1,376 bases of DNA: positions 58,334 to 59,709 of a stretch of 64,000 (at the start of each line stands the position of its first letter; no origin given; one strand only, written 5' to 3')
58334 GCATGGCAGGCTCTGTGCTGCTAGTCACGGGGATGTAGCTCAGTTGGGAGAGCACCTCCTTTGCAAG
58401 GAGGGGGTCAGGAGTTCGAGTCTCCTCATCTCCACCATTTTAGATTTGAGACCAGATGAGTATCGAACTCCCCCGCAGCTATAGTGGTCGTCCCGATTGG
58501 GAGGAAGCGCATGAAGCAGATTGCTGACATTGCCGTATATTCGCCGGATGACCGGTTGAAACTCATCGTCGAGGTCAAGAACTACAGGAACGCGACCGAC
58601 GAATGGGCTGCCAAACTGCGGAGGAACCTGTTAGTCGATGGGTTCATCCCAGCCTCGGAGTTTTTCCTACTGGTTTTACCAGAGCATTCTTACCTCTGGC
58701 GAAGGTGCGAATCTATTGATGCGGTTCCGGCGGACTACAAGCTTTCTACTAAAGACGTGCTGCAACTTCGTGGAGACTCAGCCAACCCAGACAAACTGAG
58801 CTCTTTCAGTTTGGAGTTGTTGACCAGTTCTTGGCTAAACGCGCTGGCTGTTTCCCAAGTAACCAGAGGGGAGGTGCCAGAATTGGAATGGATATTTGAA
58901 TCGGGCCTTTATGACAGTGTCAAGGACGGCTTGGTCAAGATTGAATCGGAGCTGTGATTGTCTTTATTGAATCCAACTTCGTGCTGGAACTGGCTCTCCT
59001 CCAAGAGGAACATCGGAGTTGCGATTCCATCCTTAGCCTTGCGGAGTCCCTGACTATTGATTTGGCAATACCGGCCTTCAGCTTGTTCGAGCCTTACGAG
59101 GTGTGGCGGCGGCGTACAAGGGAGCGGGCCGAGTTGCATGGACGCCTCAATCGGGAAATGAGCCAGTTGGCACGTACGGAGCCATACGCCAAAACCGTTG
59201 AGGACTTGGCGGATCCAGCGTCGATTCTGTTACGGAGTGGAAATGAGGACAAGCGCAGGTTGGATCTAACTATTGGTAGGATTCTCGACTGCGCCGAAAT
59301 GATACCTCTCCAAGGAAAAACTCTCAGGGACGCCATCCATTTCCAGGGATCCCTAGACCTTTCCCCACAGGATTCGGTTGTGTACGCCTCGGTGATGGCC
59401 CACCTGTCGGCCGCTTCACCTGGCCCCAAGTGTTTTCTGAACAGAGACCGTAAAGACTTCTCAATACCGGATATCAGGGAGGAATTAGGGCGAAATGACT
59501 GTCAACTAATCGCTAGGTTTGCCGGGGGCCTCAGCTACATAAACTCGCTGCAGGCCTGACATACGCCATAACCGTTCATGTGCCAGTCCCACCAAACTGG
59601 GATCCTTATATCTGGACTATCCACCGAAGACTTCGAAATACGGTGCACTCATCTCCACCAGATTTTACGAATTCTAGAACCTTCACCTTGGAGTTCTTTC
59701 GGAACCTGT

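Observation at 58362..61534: Intact tRNA-Ala and a degenerate tRNA-Ala copy 3.1 kb downstream bracket the islet plus a MetE-like gene: footprint of integration at a tRNA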

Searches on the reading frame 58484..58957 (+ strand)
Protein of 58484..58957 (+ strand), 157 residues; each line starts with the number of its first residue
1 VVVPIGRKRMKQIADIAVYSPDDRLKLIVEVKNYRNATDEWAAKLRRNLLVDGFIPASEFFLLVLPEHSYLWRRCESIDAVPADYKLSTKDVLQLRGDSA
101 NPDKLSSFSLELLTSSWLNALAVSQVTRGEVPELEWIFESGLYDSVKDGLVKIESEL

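Call 12: search_protein_families(library=pfam, proteins=[window:58484-58957:+], max_evalue=0.1)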
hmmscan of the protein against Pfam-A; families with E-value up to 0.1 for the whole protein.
window:58484-58957:+ (157 aa): 1 family
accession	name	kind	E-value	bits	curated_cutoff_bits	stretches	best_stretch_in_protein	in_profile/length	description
PF13588.12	HSDR_N_2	-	0.018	15.5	25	1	5-36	30-61/110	Type I restriction enzyme R protein N terminus (HSDR_N)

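Call 13: search_protein_families(library=ncbifam, proteins=[window:58484-58957:+], max_evalue=0.1)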
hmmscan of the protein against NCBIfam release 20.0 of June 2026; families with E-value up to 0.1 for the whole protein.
window:58484-58957:+ (157 aa): 0 families

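Call 57: search_protein_families(library=padloc, proteins=[window:58484-58957:+], max_evalue=0.01)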
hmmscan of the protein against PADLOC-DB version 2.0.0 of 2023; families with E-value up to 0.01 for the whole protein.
window:58484-58957:+ (157 aa): 0 families

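Call 58: search_protein_families(library=phrogs, proteins=[window:58484-58957:+], max_evalue=0.01)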
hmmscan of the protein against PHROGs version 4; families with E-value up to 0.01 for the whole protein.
window:58484-58957:+ (157 aa): 0 families

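Call 69: search_protein_representatives(protein=window:58484-58957:+)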
Query: 157 residues. Proteins with E-value up to 0.001 (for the whole library): 813; up to 1e-10: 326; up to 1e-30: 4. The best 150 are listed.
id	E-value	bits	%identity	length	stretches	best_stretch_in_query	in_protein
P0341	1.9e-48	180.3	57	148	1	10-157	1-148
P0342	2.1e-34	134.8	49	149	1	10-152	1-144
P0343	1.8e-33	131.7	82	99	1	10-87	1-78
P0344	3.4e-31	124.3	48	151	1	14-154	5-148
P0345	3.9e-30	120.9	46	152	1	10-154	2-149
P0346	2.2e-29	118.5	46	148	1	14-152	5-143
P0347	5.1e-29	117.2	44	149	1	14-155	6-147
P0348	7.7e-29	116.7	48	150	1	11-154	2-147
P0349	2.7e-28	114.9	50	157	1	10-129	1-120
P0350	2.2e-27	111.9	44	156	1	13-155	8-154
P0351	3.1e-27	111.5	39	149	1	11-154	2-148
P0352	4.7e-27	110.9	42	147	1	15-151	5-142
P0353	3.0e-26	108.3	45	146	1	10-151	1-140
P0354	3.8e-26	107.9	39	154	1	12-156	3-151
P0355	5.9e-26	107.3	41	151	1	14-154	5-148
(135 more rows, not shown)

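Call 84: search_solved_structures(query=A7, max_evalue=1, show_alignments=1)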
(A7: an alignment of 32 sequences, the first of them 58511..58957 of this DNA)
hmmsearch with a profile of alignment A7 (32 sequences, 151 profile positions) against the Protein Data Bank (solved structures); distinct sequences matched with E-value up to 1: 2.
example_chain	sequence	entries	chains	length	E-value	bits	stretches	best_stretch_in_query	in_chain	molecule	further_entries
4l7t_A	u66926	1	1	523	0.2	14.6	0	6-51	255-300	NanU sialic acid binding protein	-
6ur8_A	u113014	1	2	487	0.69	12.8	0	5-63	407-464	Chimera of soluble cytochrome b562 (BRIL) and neuronal acetylcholine receptor subunit alph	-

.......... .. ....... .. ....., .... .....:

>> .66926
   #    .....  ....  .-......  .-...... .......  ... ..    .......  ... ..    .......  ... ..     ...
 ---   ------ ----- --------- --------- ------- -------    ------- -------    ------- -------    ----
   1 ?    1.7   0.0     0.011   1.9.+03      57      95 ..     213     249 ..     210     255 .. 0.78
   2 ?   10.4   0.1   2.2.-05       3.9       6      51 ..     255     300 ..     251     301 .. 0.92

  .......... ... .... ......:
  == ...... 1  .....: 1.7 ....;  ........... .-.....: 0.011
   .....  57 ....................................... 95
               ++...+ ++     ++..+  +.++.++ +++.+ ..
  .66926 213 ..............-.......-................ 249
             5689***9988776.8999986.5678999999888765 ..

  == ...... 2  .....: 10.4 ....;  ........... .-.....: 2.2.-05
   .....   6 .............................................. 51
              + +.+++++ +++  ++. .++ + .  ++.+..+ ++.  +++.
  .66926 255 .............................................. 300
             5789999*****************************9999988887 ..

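Call 92: predict_structure(alignment_id=A7)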
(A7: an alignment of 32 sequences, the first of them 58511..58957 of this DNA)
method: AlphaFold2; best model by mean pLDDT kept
length: 148 residues; sequences in the alignment: 32
mean_pLDDT: 91.1   pTM: 0.87
mean pLDDT of the five models: 91.1, 90.5, 89.6, 89.2, 88.9
residues with pLDDT >= 90: 104; 70-90: 37; 50-70: 6; < 50: 1
segments of 3 or more residues with pLDDT < 50: none
pLDDT, mean of each block of 10 residues (from residue 1): 82 96 96 96 91 97 90 95 80 89 95 91 90 96 80
secondary structure, 60 per line:
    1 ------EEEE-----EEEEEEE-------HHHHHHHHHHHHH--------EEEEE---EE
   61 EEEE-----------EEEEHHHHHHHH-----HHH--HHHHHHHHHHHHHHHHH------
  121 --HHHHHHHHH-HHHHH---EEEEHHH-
elements in order: E7-10 E16-22 H30-42 E51-55 E59-64 E76-79 H80-87 H98-114 H123-131 H133-137 E141-144

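Call 94: fold_search(model_id=the predicted structure, library=pdb)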
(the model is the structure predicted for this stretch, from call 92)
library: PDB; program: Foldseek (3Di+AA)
matches with E <= 10: 269; with E <= 0.001: 0
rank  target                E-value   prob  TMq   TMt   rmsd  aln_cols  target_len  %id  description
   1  6dkn_B                1.8e-01  0.08  0.17  0.10  13.8       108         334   14  CRYSTAL STRUCTURE OF ARABIDOPSIS THALIANA DECAPPING NUCLEASE DXO1 (released 2019-02-27)
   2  7lo5_C                2.2e-01  0.30  0.30  0.06   8.2       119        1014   13  cryoEM structure DrdV-DNA complex (released 2021-03-17)
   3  2eo0_B                2.2e-01  0.12  0.22  0.24  10.0       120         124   15  Crystal Structure of Holliday Junction Resolvase ST1444 (released 2007-10-02)
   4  5bud_A                2.5e-01  0.06  0.16  0.08  13.9       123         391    7  Crystal structure of Candida albicans Rai1 in complex with pU5-Mn2+ (released 2015-07-08)
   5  7lo5_B                2.7e-01  0.60  0.33  0.06   6.4        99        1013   12  cryoEM structure DrdV-DNA complex (released 2021-03-17)
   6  3s1s                  2.7e-01  0.51  0.38  0.09   6.0       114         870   14  Characterization and crystal structure of the type IIG restriction endonuclease BpuSI (released 2011-07-13)
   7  1k23_A                2.7e-01  0.13  0.23  0.15   8.2       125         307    8  Inorganic Pyrophosphatase (Family II) from Bacillus subtilis (released 2001-10-31)
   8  4ijz_A                3.1e-01  0.25  0.27  0.17   6.2        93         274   14  Crystal structure of diaminopimelate epimerase from Escherichia coli (released 2013-02-20)
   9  3ijm_B                3.5e-01  0.28  0.26  0.26   7.9        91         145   11  The structure of a restriction endonuclease-like fold superfamily protein from Spirosoma linguale. (released 2009-09-22)
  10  7lvv_C                3.9e-01  0.44  0.33  0.34   6.4       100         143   12  cryoEM structure DrdV-DNA complex (released 2021-03-17)
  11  6vck_A                3.9e-01  0.18  0.25  0.16   6.0        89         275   12  Crystal structure of E.coli RppH-DapF in complex with GDP, Mg2+ and F- (released 2020-02-05)
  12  7lo5_D                3.9e-01  0.11  0.29  0.05  21.5       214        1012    8  cryoEM structure DrdV-DNA complex (released 2021-03-17)
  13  4ik0_A                4.2e-01  0.21  0.27  0.17   6.2        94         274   14  Crystal structure of diaminopimelate epimerase Y268A mutant from Escherichia coli (released 2013-02-20)
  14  9iac_A                4.7e-01  0.09  0.19  0.12  13.1       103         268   13  Structure of the Argonaute-associated Cas4 family protein 1 (ACE1) from Microcystis aeruginosa (MaACE1) (released 2025-04-23)
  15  5kew_E                5.0e-01  0.16  0.21  0.32   8.9        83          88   10  Vibrio parahaemolyticus VtrA/VtrC complex bound to the bile salt taurodeoxycholate (released 2016-07-20)
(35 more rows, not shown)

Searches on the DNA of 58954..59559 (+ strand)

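Call 68: search_rna_families(sources=[L045, L046], threshold=gathering)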
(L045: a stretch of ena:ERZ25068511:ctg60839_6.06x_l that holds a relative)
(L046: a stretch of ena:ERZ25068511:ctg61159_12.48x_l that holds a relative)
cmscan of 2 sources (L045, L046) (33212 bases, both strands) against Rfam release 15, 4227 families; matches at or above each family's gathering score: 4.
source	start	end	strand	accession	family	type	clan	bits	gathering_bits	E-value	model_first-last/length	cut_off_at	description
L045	5250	6777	+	RF00177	SSU_rRNA_bacteria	Gene; rRNA;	CL00111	1376.2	50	0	1-1533/1533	no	Bacterial small subunit ribosomal RNA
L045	7277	7350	+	RF00005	tRNA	Gene; tRNA;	CL00001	69.5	29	2.2e-13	1-71/71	no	tRNA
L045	7409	7481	+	RF00005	tRNA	Gene; tRNA;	CL00001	69.4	29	2.3e-13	1-71/71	no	tRNA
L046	3343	3415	-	RF00005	tRNA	Gene; tRNA;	CL00001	42.1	29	7.5e-06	1-71/71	no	tRNA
